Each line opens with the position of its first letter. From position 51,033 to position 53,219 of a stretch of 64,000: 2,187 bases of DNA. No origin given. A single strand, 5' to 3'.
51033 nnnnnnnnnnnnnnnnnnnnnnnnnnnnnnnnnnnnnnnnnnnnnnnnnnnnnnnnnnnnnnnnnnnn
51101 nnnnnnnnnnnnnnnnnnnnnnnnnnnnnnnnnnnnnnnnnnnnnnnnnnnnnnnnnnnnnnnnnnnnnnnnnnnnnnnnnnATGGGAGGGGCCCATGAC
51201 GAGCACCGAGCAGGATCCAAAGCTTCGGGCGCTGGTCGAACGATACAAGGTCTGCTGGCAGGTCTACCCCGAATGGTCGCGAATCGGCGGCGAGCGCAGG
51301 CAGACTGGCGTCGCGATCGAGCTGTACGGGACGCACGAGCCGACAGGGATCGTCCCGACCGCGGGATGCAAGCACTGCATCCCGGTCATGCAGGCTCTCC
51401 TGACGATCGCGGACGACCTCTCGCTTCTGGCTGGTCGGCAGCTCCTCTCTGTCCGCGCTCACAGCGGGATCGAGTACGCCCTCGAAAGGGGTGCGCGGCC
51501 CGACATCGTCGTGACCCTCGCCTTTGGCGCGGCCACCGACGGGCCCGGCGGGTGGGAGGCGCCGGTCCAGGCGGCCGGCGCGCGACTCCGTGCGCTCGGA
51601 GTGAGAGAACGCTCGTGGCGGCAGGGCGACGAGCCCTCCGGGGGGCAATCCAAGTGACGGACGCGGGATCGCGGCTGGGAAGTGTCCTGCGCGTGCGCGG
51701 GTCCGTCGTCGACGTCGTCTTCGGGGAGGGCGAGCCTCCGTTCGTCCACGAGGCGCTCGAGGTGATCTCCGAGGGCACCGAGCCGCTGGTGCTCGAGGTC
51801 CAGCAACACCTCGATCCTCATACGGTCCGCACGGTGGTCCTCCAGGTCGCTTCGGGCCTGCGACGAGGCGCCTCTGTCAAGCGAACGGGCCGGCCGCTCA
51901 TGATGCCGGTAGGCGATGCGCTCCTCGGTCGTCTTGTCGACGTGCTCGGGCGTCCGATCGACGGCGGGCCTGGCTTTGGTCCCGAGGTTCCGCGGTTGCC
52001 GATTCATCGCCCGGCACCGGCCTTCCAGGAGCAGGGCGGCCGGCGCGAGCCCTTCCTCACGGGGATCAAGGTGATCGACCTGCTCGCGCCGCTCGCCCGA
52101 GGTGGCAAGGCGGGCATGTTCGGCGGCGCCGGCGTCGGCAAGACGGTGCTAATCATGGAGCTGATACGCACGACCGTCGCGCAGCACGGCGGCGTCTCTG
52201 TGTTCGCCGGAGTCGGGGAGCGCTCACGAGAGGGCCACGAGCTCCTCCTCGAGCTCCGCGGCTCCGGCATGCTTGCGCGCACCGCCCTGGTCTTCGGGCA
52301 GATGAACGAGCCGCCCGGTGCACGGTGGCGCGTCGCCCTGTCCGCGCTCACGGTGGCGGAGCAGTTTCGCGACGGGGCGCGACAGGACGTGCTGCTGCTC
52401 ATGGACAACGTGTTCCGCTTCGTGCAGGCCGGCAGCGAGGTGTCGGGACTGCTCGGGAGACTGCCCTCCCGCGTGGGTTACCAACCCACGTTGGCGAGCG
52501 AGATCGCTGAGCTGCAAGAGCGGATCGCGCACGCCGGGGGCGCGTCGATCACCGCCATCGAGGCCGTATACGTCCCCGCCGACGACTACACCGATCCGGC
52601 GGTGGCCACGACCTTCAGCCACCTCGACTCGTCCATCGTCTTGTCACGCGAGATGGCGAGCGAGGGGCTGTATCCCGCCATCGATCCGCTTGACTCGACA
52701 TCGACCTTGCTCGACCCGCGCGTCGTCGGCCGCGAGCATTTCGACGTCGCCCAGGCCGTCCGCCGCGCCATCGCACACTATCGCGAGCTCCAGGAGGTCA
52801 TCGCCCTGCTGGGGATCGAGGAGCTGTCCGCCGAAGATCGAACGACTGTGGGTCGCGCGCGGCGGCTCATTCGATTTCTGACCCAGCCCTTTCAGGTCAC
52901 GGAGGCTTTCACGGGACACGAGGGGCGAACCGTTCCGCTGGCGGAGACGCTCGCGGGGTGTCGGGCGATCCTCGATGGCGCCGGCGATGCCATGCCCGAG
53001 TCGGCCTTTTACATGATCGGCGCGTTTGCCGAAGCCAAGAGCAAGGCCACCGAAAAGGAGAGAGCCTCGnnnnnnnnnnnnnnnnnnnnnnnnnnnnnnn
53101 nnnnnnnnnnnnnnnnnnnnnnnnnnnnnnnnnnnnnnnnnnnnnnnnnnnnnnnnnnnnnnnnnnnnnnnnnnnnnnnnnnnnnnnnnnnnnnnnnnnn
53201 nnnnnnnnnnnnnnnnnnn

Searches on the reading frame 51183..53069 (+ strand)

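Call 9: search_protein_families(library=pfam, proteins=[window:51183-53069:+])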
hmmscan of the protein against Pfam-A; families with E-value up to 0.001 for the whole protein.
window:51183-53069:+ (629 aa): 3 families
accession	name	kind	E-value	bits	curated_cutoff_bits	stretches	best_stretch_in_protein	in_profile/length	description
PF00006.31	ATP-synt_ab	-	1.1e-71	241.2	29.5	1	294-507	1-213/213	ATP synthase alpha/beta family, nucleotide-binding domain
PF02874.29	ATP-synt_ab_N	-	3.1e-12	47.2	20.9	1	168-236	1-69/69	ATP synthase alpha/beta family, beta-barrel domain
PF22919.1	ATP-synt_VA_C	-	2e-10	41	24.7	1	514-588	7-83/101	C-terminal domain of V and A type ATP synthase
